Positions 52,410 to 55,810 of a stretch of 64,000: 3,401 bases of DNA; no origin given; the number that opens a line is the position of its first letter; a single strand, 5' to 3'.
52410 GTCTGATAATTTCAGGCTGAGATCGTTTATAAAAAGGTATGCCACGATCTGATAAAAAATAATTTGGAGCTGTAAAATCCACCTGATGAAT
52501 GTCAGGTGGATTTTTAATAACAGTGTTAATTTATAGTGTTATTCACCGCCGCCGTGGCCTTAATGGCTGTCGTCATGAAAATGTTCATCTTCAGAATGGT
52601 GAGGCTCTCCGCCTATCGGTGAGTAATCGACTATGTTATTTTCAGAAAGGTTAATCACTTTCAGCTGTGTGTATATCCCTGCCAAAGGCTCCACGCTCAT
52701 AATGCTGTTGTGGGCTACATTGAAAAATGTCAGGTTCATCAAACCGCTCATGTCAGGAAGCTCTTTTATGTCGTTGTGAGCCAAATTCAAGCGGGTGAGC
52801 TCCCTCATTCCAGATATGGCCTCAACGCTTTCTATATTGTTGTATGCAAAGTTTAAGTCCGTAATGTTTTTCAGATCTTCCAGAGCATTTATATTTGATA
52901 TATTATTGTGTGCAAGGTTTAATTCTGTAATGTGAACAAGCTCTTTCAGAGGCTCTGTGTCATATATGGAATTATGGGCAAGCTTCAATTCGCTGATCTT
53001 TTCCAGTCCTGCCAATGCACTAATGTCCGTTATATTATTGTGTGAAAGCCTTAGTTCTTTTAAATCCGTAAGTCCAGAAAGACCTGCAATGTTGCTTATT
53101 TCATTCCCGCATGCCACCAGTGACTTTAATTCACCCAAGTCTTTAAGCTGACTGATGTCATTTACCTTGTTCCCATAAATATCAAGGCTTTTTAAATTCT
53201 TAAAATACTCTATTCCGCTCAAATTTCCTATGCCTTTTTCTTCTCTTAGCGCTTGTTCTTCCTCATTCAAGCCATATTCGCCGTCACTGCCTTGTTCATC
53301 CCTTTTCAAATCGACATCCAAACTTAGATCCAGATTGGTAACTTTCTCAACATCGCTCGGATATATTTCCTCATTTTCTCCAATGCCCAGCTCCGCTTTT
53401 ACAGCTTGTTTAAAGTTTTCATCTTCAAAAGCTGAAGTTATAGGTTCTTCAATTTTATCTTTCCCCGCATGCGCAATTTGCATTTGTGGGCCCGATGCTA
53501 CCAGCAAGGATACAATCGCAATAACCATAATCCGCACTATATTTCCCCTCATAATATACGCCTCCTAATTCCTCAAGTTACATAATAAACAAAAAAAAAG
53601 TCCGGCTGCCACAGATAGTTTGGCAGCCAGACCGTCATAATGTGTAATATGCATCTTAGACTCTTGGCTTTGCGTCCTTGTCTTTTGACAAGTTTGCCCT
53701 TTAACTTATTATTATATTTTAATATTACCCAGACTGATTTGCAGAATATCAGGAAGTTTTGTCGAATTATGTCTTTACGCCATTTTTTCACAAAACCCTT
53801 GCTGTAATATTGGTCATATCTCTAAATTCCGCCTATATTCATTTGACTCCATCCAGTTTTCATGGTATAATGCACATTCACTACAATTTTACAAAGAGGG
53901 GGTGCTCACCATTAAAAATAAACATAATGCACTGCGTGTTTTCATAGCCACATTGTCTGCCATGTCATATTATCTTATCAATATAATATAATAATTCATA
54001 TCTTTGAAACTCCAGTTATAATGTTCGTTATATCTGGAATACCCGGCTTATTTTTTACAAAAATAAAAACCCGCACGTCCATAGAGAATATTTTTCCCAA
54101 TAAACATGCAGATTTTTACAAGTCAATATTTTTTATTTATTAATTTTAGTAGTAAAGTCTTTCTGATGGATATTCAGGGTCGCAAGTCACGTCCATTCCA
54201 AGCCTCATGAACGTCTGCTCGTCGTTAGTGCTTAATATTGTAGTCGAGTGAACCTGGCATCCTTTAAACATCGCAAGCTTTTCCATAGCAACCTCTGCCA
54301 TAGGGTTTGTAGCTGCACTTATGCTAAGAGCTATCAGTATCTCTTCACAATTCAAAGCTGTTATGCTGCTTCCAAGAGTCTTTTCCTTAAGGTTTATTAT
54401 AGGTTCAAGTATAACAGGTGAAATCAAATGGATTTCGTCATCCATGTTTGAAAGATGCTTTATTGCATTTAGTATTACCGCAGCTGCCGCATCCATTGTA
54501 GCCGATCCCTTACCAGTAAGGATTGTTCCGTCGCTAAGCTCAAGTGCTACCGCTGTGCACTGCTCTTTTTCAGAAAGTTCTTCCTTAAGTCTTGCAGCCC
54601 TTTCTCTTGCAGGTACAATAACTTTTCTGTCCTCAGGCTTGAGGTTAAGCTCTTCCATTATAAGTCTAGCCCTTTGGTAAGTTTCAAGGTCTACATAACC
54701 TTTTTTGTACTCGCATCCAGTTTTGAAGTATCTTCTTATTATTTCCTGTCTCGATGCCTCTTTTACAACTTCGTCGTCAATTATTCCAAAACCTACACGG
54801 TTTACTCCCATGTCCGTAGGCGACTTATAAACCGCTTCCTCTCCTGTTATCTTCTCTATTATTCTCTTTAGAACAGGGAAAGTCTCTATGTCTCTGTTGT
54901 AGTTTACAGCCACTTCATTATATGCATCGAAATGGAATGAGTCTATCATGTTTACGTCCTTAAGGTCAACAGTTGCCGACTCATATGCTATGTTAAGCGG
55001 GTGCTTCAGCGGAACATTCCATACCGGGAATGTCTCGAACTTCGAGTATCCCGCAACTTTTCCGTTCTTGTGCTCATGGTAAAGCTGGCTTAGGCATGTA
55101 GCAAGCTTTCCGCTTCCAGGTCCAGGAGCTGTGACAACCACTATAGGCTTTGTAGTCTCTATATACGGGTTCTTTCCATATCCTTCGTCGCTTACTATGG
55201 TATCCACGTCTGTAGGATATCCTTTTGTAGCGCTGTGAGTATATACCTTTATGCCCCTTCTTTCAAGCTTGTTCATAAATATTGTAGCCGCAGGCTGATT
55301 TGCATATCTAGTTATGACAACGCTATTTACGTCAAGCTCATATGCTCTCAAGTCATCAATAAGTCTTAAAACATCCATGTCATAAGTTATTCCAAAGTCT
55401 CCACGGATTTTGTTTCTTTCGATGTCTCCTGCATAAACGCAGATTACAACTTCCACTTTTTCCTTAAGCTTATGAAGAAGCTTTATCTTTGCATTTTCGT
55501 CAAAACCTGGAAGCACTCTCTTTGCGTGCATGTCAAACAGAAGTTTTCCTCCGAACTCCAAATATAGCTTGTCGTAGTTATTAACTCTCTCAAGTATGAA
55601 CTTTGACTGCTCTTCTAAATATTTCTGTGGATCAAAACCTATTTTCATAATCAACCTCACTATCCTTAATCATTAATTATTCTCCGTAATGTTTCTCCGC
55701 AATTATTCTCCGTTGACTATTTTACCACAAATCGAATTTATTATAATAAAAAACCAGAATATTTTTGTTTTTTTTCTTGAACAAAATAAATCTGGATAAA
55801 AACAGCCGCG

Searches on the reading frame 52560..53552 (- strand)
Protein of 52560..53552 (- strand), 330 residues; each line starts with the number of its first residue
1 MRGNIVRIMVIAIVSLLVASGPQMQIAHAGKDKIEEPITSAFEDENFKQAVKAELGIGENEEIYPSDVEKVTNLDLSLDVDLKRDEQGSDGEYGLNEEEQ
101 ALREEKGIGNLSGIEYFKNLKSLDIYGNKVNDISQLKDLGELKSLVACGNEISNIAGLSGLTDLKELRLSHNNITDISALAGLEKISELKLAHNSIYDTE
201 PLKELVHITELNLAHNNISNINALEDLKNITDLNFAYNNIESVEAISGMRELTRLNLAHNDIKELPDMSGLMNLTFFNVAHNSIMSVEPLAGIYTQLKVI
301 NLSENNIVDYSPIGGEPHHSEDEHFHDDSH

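Call 57: search_protein_families(library=pfam, proteins=[window:52560-53552:-])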
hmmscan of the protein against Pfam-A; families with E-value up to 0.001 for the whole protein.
window:52560-53552:- (330 aa): 9 families
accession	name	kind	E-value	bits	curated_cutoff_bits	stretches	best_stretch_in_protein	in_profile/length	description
PF12799.13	LRR_4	-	2.2e-31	107.6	27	4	142-181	3-43/44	Leucine Rich repeats (2 copies)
PF13855.12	LRR_8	-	7.3e-23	80.6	27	3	142-196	3-61/61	Leucine rich repeat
PF00560.39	LRR_1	-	1.8e-11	42.3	20.6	0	164-180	2-20/23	Leucine Rich Repeat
PF13516.12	LRR_6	-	1.3e-09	37.8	23.4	0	162-179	3-20/24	Leucine Rich repeat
PF23952.1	LRR_EndoS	-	1.7e-07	31.9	27.9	0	104-186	31-111/116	Endo-beta-N-acetylglucosaminidase EndoS LRR domain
PF14580.12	LRR_9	-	2.9e-06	27.4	30.5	0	108-168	54-116/175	Leucine-rich repeat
PF23598.1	LRR_14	-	4.3e-06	26.2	40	1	114-277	66-220/353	Leucine-rich repeat region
PF25019.1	LRR_R13L1-DRL21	-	0.00037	20.8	27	0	135-192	67-125/127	R13L1/DRL21 LRRs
PF24048.1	LRR_NXF1-5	-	0.00096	19.2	30.5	0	137-193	51-113/142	NXF1/2/3/5 leucine-rich repeat domain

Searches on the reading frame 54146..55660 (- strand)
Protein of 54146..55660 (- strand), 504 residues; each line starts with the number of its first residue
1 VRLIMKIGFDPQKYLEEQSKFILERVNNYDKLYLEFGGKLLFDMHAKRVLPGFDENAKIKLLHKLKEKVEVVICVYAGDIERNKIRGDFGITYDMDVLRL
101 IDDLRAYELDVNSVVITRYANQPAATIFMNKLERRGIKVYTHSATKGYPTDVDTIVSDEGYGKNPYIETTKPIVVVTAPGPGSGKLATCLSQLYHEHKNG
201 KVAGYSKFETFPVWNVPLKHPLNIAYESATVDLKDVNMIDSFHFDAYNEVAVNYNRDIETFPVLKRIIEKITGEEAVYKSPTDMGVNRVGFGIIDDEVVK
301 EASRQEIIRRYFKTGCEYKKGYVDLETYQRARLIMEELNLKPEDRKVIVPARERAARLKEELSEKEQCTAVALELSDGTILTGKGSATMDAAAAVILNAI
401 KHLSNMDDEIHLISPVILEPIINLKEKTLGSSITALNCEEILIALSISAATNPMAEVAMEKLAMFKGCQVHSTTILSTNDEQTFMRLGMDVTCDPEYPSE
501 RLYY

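Call 57: search_protein_families(library=pfam, proteins=[window:54146-55660:-])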
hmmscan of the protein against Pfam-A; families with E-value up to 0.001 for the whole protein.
window:54146-55660:- (504 aa): 2 families
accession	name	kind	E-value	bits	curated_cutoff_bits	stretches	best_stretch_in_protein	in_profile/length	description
PF08903.17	DUF1846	-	2.2e-172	572.8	27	1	7-338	1-332/333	Domain of unknown function DUF1846, N-terminal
PF20921.3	DUF1846_C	-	2.8e-59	199.7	27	1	343-503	1-153/153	Domain of unknown function DUF1846, C-terminal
